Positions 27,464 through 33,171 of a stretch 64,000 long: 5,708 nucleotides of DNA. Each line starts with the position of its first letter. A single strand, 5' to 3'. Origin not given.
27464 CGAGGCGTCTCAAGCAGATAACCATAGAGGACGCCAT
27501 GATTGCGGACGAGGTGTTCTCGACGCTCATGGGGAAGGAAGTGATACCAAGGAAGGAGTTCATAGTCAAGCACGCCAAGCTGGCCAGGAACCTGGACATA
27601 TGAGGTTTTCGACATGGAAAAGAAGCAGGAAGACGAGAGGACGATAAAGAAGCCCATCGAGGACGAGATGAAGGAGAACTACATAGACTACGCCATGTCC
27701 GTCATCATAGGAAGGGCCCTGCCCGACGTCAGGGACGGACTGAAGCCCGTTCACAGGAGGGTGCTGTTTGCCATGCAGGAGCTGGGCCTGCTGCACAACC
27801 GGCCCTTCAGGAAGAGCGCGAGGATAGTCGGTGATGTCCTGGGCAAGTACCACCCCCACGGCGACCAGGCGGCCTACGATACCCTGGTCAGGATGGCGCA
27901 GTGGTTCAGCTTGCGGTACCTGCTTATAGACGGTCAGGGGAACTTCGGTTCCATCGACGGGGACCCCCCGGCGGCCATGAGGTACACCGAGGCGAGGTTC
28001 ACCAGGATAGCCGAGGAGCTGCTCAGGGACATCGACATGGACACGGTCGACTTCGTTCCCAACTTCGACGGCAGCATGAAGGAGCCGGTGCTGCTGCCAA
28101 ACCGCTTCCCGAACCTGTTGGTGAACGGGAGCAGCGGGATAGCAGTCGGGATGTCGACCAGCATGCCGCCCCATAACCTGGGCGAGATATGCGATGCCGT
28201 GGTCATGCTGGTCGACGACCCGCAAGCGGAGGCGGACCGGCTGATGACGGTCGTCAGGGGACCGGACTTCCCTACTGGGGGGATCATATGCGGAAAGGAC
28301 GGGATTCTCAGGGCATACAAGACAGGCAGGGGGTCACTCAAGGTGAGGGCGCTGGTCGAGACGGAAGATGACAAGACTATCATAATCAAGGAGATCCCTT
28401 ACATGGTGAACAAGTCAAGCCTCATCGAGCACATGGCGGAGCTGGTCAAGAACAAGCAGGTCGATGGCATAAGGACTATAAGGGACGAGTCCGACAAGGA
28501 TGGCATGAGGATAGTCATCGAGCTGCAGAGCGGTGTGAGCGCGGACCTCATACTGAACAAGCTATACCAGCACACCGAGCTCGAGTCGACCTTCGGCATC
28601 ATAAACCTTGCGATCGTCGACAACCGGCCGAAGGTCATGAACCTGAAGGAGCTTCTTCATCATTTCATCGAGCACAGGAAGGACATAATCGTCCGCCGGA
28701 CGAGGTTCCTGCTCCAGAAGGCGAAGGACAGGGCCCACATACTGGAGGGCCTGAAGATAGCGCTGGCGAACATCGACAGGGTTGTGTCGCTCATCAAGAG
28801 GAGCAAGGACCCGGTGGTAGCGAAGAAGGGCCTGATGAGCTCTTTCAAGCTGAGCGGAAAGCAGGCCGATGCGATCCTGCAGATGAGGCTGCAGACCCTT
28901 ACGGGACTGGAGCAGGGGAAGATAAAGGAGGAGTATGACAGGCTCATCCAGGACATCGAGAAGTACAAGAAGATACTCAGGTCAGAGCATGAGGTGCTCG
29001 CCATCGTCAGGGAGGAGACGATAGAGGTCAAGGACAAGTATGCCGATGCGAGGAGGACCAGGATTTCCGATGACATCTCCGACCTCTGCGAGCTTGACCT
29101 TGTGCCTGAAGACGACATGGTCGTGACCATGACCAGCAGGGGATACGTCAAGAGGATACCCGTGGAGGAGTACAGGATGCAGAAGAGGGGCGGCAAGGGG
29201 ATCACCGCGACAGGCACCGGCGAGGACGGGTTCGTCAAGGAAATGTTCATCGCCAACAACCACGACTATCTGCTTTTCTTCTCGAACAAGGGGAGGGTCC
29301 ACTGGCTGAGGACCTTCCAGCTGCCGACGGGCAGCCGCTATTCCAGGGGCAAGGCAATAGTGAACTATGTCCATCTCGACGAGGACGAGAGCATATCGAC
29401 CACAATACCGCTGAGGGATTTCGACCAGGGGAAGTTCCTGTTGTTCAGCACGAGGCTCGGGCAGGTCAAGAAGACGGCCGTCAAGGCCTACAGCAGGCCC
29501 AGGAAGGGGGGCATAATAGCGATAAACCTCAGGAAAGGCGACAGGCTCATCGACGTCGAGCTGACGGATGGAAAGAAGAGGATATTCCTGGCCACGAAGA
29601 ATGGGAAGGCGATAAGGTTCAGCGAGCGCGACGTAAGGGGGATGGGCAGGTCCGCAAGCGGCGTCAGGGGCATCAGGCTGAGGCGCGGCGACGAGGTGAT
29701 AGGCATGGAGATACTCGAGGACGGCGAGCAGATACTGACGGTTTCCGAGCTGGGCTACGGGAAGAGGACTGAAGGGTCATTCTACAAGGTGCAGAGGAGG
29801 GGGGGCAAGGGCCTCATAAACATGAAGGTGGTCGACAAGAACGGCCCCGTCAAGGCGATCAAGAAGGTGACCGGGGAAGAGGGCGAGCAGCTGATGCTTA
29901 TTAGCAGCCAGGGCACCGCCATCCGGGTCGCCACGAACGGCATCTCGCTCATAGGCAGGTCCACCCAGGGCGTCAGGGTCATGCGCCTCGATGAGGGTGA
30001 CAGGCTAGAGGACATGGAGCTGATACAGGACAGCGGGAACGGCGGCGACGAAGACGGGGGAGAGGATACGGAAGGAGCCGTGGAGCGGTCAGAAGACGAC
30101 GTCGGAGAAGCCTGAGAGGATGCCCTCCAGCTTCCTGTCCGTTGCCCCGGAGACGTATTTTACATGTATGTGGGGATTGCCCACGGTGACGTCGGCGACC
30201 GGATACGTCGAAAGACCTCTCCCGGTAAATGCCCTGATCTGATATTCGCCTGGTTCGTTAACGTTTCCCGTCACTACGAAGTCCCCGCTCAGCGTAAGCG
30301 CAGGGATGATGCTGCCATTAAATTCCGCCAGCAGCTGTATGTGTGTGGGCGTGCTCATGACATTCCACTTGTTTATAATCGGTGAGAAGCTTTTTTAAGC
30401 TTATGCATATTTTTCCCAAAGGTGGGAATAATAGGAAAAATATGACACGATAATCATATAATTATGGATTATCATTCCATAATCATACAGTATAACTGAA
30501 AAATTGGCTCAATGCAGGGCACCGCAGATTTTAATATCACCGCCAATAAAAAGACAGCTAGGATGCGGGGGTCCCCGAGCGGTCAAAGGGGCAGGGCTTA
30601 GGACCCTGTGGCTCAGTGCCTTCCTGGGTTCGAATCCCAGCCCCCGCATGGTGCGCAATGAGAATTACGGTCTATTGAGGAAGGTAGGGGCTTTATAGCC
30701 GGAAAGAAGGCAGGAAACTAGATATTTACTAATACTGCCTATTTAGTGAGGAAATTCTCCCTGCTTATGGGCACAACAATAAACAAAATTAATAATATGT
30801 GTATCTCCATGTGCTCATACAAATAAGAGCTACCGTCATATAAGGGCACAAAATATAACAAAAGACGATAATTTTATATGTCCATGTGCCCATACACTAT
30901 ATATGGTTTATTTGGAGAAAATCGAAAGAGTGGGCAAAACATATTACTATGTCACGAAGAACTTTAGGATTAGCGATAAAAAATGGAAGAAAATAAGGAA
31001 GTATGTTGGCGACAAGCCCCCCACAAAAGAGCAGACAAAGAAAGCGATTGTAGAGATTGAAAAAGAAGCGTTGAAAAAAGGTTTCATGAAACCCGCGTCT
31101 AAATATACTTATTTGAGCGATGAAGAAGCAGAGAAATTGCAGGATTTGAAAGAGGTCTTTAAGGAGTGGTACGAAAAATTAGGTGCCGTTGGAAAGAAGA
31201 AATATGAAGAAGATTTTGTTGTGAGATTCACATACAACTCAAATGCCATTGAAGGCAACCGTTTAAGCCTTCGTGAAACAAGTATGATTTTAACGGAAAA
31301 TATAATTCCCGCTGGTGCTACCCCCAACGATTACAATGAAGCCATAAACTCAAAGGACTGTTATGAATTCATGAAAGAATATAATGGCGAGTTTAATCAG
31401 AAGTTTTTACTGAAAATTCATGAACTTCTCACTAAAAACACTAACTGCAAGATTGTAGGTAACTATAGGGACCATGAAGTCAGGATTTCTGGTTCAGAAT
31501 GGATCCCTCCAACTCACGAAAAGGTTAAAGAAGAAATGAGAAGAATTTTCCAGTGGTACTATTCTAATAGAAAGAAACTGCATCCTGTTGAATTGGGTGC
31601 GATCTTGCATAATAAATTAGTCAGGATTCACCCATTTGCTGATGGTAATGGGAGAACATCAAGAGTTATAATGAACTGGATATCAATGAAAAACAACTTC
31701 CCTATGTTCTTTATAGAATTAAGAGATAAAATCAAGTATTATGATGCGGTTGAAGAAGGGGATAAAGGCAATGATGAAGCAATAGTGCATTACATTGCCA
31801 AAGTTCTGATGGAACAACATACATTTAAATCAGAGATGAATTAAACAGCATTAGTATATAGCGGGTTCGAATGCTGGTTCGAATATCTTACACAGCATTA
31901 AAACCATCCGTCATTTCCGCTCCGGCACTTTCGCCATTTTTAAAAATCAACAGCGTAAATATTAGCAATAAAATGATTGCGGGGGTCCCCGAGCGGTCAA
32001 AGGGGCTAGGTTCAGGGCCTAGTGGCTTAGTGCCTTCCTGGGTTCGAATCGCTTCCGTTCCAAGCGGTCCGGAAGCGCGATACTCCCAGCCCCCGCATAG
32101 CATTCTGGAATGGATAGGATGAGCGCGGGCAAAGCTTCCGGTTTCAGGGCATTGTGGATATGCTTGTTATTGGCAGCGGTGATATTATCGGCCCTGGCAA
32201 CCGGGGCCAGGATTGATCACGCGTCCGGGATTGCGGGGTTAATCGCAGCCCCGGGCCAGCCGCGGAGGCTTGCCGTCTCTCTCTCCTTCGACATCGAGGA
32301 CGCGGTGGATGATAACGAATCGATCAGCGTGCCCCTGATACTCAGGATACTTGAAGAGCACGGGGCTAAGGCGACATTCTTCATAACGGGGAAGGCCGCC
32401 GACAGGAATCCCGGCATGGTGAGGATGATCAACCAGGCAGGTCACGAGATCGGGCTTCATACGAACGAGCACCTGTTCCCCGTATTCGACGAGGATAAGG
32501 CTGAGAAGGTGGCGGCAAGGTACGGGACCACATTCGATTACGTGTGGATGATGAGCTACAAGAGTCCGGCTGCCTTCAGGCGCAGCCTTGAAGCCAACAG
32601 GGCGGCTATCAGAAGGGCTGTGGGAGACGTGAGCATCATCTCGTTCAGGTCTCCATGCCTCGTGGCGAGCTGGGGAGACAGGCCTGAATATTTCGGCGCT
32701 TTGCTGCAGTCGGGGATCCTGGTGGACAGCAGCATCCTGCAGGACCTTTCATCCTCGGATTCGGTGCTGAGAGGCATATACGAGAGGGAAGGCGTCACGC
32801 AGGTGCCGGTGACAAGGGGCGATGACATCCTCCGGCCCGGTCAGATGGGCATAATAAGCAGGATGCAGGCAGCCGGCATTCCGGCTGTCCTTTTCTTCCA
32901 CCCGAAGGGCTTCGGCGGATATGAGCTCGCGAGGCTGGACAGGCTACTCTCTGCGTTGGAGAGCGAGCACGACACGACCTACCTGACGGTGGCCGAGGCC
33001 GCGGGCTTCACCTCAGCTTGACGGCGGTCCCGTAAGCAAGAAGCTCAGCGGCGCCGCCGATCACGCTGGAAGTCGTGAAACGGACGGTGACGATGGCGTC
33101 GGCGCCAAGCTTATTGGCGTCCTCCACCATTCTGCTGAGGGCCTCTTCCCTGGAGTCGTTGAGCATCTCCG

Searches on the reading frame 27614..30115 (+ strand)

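Call 11: search_protein_families(library=pfam, proteins=[window:27614-30115:+], max_evalue=0.01)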
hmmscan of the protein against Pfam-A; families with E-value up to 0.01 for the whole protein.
window:27614-30115:+ (833 aa): 2 families
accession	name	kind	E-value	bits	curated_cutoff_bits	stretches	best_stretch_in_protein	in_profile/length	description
PF00521.26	DNA_topoisoIV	-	6.2e-168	559.6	31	1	34-468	1-430/432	DNA gyrase/topoisomerase IV, subunit A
PF03989.18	DNA_gyraseA_C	-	1.8e-61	203.8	27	6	657-700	3-46/48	DNA gyrase C-terminal domain, beta-propeller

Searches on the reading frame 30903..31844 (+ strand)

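Call 11: search_protein_families(library=pfam, proteins=[window:30903-31844:+], max_evalue=0.01)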
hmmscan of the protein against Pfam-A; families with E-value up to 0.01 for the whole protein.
window:30903-31844:+ (313 aa): 1 family
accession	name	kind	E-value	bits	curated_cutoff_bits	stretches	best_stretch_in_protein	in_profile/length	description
PF02661.23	Fic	-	1.7e-22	80.5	24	1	164-260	2-92/93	Fic/DOC family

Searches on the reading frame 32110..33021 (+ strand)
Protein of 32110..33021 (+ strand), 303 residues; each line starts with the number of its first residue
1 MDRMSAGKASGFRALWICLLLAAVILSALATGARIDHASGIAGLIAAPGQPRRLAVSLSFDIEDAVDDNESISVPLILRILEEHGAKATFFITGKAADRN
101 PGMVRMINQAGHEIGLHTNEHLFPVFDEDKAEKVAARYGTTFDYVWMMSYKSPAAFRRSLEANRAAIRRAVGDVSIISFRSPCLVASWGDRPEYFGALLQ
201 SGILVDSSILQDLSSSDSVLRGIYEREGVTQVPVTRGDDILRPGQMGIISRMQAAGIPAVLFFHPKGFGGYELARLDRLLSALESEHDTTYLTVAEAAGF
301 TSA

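Call 11: search_protein_families(library=pfam, proteins=[window:32110-33021:+], max_evalue=0.01)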
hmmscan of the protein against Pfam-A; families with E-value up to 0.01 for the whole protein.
window:32110-33021:+ (303 aa): 2 families
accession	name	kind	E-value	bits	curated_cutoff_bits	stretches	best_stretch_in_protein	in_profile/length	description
PF01522.26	Polysacc_deac_1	-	1.5e-17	64.2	23.1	1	56-182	9-104/124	Polysaccharide deacetylase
PF22537.1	WbmS-like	-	0.0031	17.9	27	0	60-120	3-55/186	Polysaccharide deacetylase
